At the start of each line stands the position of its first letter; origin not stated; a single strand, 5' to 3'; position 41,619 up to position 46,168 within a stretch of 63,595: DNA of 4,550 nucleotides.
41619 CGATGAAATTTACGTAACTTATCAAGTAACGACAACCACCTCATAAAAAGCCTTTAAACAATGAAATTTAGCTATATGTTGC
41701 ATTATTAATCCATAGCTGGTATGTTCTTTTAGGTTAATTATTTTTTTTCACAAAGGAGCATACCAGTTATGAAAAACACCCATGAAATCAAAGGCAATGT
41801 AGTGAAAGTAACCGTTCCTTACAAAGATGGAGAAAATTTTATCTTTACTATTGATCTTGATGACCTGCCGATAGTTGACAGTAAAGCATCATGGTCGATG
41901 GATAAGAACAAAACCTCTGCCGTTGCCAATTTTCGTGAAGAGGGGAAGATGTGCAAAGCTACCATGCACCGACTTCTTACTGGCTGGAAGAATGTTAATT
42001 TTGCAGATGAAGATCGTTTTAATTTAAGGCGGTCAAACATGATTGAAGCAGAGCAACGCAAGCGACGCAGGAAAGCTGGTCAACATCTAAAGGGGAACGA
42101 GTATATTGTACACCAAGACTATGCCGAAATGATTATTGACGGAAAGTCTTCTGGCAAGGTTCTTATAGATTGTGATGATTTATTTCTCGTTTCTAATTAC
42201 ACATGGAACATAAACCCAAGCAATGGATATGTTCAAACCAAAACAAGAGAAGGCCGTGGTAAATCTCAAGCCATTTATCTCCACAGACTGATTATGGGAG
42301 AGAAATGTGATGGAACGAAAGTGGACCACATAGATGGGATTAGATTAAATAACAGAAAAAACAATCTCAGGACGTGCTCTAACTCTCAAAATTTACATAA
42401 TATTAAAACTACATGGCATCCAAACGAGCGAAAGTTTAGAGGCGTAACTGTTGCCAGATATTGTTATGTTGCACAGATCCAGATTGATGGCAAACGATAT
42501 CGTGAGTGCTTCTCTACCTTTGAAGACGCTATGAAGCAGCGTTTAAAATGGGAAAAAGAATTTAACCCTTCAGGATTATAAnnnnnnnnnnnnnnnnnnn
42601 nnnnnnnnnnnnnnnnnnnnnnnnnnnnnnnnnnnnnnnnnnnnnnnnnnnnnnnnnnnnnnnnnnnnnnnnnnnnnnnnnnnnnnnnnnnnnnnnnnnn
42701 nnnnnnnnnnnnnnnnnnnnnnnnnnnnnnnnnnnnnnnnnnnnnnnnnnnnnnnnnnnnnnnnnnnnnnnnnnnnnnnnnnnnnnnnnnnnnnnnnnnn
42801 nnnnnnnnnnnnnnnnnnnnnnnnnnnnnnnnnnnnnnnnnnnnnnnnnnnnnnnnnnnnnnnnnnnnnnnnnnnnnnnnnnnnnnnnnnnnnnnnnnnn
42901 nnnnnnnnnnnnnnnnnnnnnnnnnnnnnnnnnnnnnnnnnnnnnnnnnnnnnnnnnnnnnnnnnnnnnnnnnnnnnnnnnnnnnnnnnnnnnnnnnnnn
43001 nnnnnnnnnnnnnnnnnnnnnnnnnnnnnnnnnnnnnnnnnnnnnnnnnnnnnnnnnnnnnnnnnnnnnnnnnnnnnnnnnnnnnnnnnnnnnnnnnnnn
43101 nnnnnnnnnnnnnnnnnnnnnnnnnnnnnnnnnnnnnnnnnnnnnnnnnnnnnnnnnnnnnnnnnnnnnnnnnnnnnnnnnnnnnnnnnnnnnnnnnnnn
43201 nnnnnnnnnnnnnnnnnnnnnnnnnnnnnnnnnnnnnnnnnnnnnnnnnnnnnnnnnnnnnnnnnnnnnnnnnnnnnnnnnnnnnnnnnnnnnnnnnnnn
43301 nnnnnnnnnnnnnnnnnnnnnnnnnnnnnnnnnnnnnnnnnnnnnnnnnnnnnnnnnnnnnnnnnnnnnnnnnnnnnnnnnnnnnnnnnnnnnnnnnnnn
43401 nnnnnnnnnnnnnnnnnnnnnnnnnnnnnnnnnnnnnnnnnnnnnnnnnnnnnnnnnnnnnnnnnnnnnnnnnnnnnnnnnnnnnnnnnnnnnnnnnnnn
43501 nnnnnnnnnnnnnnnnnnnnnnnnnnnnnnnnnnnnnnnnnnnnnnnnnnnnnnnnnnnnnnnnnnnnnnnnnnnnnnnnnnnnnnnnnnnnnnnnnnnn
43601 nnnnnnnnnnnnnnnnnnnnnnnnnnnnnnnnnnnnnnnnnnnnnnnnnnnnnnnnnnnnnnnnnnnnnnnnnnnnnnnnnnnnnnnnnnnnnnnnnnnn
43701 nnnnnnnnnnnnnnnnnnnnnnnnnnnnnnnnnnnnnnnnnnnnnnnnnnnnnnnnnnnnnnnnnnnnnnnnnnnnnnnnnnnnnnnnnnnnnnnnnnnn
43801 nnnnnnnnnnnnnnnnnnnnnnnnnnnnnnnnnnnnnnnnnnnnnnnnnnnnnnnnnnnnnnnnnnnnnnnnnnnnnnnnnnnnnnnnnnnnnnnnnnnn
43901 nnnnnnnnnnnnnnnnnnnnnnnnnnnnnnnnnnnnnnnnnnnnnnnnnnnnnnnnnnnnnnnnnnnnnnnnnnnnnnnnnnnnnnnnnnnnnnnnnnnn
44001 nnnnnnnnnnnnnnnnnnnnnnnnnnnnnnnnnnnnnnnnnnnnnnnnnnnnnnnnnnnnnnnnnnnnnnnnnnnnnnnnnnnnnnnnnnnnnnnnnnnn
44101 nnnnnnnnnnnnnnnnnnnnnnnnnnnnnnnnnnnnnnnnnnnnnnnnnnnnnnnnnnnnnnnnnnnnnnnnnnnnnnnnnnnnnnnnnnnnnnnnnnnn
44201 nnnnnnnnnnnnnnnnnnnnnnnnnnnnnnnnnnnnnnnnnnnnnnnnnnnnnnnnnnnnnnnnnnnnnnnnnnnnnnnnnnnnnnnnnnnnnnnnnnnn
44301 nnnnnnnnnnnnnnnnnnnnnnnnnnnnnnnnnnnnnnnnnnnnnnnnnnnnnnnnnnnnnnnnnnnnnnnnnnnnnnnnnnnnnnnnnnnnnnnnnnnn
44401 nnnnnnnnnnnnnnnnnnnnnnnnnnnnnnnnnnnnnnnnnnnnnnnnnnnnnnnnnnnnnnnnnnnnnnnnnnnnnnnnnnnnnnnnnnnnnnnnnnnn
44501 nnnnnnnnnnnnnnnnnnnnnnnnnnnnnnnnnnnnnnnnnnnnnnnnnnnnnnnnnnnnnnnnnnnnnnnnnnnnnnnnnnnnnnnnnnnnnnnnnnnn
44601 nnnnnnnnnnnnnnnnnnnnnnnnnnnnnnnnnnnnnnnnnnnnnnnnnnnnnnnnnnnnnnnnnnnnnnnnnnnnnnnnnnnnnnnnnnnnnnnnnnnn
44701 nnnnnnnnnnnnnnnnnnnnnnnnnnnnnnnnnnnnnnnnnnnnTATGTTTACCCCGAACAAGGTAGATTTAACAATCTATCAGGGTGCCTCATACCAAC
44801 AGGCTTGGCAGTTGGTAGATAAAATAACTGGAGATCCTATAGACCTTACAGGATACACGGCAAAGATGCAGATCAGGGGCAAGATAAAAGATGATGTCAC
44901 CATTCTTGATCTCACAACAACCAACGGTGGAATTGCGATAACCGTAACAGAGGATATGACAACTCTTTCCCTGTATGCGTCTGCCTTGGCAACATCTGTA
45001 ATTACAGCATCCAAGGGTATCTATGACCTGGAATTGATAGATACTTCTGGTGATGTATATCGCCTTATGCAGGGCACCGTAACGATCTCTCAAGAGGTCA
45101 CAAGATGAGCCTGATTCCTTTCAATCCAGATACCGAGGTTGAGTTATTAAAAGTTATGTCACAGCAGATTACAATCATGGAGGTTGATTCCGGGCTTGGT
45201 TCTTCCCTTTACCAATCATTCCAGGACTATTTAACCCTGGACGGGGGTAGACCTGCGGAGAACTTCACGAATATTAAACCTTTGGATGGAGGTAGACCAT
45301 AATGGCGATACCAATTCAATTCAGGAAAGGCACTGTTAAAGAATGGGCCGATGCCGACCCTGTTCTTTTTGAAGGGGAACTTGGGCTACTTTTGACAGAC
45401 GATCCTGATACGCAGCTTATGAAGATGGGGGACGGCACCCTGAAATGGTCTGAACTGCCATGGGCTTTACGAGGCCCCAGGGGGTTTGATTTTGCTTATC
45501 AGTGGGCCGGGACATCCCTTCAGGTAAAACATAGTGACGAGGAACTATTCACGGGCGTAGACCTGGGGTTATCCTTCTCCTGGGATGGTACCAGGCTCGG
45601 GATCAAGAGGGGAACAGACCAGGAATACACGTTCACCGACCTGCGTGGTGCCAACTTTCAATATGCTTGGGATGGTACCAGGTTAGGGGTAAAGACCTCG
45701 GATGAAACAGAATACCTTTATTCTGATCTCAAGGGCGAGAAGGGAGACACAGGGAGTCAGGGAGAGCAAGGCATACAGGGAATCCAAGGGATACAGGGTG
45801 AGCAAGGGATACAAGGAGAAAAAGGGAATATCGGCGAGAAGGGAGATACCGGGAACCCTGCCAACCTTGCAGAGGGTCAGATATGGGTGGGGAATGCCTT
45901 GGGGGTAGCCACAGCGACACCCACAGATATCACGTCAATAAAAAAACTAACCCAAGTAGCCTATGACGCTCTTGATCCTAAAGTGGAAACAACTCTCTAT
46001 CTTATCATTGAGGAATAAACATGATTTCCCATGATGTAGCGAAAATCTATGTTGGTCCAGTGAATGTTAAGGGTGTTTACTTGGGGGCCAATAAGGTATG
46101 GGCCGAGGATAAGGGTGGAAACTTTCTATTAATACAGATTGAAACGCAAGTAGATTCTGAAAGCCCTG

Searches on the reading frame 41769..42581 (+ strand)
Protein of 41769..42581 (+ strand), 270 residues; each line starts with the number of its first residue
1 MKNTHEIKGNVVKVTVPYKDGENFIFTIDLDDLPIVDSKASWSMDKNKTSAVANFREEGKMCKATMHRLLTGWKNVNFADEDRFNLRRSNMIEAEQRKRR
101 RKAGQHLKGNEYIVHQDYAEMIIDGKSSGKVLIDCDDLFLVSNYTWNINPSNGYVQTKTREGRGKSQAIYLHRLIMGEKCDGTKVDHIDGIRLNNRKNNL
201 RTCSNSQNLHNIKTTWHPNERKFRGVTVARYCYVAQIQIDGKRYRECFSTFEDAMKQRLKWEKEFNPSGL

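Call 48: search_protein_families(library=pfam, proteins=[window:41769-42581:+], max_evalue=0.001)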
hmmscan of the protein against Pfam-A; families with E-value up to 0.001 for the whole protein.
window:41769-42581:+ (270 aa): 1 family
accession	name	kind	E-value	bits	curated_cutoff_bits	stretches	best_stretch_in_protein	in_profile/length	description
PF13392.12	HNH_3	-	3.6e-08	33.3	24.8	1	181-209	17-45/46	HNH endonuclease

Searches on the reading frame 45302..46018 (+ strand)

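Call 48: search_protein_families(library=pfam, proteins=[window:45302-46018:+], max_evalue=0.001)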
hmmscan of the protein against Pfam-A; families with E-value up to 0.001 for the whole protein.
window:45302-46018:+ (238 aa): 3 families
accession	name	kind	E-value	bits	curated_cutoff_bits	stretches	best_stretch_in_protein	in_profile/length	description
PF01391.23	Collagen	-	9.9e-08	32.1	27.2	1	145-186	13-54/60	Collagen triple helix repeat (20 copies)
PF18454.7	Mtd_N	-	1.3e-06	28.7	26.3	1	5-46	1-36/37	Major tropism determinant N-terminal domain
PF24243.1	Phage_tail_C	-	1.5e-06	27.8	23.7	1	212-236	2-26/26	Phage tail tip domain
